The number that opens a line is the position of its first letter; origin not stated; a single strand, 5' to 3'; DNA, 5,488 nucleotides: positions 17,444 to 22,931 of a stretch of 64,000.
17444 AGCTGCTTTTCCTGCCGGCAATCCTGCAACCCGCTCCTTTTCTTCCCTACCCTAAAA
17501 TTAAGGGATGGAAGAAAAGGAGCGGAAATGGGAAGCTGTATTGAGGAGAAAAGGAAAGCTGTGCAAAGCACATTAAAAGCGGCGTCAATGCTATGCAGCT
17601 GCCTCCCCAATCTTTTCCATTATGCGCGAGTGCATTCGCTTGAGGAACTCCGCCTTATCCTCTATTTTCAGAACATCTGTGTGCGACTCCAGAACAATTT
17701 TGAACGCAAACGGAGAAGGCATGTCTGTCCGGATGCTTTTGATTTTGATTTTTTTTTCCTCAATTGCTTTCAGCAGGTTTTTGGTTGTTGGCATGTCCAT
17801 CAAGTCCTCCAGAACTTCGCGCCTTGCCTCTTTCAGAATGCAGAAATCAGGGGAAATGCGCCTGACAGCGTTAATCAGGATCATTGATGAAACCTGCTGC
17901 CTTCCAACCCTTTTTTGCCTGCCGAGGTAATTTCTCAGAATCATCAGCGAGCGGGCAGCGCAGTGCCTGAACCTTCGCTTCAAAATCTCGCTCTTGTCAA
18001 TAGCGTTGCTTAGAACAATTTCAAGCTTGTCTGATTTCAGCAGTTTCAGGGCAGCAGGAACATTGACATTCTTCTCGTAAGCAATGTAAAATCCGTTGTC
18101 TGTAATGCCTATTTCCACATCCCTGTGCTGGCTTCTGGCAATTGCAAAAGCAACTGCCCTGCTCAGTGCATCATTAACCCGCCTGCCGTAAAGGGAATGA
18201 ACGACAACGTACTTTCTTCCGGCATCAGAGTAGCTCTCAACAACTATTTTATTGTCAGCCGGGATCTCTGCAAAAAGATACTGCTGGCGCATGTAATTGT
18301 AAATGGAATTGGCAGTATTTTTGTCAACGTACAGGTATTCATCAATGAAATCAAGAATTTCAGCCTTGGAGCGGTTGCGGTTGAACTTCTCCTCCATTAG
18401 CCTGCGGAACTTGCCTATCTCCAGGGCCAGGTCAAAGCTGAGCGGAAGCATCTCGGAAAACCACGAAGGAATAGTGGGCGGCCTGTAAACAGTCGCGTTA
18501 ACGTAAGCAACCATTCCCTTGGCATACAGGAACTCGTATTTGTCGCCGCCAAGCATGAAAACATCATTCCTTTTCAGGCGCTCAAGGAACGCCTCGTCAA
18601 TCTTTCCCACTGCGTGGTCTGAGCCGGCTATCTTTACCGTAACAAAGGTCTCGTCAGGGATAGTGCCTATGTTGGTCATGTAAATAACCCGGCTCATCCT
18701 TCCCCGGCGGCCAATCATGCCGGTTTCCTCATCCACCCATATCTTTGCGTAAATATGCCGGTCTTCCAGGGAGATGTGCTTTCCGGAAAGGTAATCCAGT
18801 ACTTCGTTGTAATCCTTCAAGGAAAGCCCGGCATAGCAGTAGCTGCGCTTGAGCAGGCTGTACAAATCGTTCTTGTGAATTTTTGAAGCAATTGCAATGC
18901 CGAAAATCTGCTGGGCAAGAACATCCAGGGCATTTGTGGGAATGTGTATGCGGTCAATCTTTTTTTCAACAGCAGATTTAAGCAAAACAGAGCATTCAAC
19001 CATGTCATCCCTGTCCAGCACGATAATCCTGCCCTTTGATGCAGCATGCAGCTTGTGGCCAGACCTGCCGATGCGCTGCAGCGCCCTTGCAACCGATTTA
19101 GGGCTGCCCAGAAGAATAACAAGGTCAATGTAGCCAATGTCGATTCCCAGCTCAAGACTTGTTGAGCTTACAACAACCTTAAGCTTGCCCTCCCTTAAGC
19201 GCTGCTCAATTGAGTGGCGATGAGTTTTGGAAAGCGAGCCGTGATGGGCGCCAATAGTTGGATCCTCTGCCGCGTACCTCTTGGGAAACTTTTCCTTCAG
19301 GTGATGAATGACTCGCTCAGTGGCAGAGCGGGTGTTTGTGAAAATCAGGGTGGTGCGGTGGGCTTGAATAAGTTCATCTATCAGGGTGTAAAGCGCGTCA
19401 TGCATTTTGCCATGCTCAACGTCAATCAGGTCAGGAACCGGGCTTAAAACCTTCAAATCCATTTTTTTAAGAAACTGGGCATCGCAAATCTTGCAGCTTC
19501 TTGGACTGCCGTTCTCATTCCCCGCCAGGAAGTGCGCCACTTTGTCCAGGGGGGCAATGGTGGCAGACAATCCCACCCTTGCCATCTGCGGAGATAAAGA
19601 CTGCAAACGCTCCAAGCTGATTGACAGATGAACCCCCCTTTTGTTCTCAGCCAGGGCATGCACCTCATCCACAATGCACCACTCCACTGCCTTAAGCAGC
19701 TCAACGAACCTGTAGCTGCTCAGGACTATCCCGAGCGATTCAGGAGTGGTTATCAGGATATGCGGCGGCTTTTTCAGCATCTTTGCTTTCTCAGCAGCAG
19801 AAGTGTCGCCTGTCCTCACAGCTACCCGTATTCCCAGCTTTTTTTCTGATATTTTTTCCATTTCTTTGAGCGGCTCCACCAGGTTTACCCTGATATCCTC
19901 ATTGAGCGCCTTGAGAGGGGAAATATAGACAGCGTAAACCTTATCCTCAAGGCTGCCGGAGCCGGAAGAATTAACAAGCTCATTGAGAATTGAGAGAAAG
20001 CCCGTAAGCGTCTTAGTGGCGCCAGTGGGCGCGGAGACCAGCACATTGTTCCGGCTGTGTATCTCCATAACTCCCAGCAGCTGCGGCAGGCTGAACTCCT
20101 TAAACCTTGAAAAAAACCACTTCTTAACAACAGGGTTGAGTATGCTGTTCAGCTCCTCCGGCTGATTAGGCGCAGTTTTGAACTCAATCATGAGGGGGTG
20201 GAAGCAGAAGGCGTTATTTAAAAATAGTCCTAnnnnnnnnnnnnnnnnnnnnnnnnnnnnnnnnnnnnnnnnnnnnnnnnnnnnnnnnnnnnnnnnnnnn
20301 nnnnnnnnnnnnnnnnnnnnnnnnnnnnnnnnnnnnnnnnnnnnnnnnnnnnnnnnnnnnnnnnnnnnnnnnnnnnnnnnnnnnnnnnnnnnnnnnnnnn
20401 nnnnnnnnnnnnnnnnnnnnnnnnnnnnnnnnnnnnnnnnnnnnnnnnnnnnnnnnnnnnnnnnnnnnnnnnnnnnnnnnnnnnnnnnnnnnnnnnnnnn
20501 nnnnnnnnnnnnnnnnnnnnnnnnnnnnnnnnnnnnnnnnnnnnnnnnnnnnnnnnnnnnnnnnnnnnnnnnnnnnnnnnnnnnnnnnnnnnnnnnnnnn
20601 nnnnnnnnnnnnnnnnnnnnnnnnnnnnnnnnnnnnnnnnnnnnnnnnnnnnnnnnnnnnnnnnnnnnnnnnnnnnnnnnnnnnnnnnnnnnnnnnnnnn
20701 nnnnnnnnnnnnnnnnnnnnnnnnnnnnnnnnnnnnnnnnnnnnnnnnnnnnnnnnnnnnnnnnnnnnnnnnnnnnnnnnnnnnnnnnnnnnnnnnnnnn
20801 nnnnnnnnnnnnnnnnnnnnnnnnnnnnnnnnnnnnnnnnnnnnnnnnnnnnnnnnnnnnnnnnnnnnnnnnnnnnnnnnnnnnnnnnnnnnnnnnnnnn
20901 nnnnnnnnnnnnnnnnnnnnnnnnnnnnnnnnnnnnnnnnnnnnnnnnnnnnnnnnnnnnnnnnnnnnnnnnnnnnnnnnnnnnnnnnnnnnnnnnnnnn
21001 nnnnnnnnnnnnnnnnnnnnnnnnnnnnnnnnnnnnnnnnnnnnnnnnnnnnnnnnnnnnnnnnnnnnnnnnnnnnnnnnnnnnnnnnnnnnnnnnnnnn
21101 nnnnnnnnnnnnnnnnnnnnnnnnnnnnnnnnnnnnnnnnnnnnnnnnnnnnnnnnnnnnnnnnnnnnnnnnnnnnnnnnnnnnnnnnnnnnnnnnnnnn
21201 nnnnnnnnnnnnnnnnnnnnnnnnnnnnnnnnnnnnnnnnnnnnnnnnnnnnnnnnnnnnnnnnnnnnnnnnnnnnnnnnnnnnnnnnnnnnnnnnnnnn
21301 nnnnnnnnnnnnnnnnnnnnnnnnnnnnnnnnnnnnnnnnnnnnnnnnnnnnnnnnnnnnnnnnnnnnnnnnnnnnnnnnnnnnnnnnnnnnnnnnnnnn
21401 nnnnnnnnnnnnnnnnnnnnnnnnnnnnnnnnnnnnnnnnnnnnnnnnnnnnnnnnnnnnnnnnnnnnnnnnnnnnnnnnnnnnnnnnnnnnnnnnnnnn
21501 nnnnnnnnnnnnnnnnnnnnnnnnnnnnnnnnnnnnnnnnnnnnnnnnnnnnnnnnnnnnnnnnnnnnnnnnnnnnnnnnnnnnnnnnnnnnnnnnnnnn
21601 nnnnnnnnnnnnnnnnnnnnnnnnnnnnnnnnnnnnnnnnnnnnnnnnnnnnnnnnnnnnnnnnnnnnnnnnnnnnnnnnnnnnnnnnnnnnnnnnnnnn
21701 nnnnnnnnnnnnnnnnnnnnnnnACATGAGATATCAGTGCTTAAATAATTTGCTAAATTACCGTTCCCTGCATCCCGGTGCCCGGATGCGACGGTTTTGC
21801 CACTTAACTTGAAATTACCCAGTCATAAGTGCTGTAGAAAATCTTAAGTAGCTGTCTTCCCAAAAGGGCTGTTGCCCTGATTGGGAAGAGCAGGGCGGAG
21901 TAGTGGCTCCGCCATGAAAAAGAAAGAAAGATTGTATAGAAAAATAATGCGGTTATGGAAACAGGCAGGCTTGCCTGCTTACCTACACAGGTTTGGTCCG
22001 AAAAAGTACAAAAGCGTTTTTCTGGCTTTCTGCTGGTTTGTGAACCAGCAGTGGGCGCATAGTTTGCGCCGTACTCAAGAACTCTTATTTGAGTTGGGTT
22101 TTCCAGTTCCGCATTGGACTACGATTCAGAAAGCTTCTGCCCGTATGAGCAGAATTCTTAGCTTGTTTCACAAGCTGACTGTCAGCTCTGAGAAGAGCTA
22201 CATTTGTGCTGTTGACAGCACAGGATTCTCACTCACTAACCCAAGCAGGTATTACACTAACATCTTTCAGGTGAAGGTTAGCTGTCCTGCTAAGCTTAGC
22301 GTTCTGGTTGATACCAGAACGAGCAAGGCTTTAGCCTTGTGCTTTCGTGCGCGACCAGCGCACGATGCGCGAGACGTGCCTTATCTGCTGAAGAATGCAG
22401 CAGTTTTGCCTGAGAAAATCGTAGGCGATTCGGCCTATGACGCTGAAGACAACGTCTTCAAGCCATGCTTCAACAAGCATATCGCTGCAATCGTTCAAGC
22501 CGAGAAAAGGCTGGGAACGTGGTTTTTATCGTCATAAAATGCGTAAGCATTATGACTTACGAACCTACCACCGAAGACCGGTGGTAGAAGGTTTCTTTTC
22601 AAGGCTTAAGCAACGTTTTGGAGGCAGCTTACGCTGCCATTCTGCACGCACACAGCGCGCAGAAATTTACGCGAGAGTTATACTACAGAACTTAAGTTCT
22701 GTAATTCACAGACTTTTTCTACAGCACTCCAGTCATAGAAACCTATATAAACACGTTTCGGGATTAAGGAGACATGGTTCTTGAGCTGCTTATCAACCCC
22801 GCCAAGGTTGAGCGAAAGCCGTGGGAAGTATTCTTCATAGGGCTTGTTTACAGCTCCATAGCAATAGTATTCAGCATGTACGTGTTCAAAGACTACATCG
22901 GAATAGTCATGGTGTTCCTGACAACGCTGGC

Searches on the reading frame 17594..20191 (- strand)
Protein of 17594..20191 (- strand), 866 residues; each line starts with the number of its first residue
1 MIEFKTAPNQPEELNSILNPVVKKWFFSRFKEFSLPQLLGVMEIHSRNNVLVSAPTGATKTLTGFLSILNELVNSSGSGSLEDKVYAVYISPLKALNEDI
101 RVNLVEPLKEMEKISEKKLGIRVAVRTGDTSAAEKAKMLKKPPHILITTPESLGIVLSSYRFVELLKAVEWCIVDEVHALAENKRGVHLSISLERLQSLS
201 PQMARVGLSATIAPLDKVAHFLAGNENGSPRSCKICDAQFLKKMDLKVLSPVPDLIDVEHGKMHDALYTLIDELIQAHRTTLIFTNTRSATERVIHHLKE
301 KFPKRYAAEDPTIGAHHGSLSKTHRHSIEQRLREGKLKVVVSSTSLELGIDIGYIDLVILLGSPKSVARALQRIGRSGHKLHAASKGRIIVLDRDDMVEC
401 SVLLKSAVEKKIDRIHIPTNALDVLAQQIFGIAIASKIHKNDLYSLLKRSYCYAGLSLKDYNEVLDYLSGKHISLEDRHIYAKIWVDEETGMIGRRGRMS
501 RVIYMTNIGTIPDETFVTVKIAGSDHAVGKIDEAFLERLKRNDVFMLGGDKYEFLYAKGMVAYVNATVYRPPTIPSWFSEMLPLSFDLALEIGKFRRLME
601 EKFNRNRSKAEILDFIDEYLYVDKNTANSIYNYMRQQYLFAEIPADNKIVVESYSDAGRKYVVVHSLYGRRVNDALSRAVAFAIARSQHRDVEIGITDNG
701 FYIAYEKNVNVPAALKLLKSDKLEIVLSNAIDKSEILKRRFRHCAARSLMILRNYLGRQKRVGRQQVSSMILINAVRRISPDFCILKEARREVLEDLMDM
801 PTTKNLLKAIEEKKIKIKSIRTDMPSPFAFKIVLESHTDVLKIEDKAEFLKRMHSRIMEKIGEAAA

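Call 87: search_protein_families(library=pfam, proteins=[window:17594-20191:-], max_evalue=0.00001)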
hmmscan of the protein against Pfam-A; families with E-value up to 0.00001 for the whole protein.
window:17594-20191:- (866 aa): 5 families
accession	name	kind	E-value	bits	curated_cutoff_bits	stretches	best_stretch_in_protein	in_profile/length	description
PF08494.16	DEAD_assoc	-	5.5e-58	196.4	23.5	1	643-829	1-191/191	DEAD/H associated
PF19306.5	WH_Lhr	-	1.6e-33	115.9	27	1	408-567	4-161/168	Large helicase-related protein, winged helix domain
PF00270.35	DEAD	-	3.3e-26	92.5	26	1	41-213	8-161/167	DEAD/DEAH box helicase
PF00271.37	Helicase_C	-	9e-21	74.6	23.5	1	271-378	6-107/110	Helicase conserved C-terminal domain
PF04851.21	ResIII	-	1.5e-06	28.7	22.5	0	11-212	9-162/164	Type III restriction enzyme, res subunit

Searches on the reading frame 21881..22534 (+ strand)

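Call 104: search_protein_families(library=pfam, proteins=[window:21881-22534:+], max_evalue=0.001)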
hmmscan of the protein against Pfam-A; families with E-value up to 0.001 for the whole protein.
window:21881-22534:+ (218 aa): 1 family
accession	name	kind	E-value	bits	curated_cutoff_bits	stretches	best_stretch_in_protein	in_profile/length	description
PF01609.27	DDE_Tnp_1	-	1.4e-05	25.3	23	1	106-210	4-109/200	Transposase DDE domain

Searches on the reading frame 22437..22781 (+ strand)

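Call 104: search_protein_families(library=pfam, proteins=[window:22437-22781:+], max_evalue=0.001)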
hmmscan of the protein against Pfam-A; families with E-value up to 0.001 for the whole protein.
window:22437-22781:+ (115 aa): 1 family
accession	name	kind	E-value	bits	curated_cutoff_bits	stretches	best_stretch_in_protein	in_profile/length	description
PF01609.27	DDE_Tnp_1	-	1.6e-05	25.2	23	1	18-86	117-200/200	Transposase DDE domain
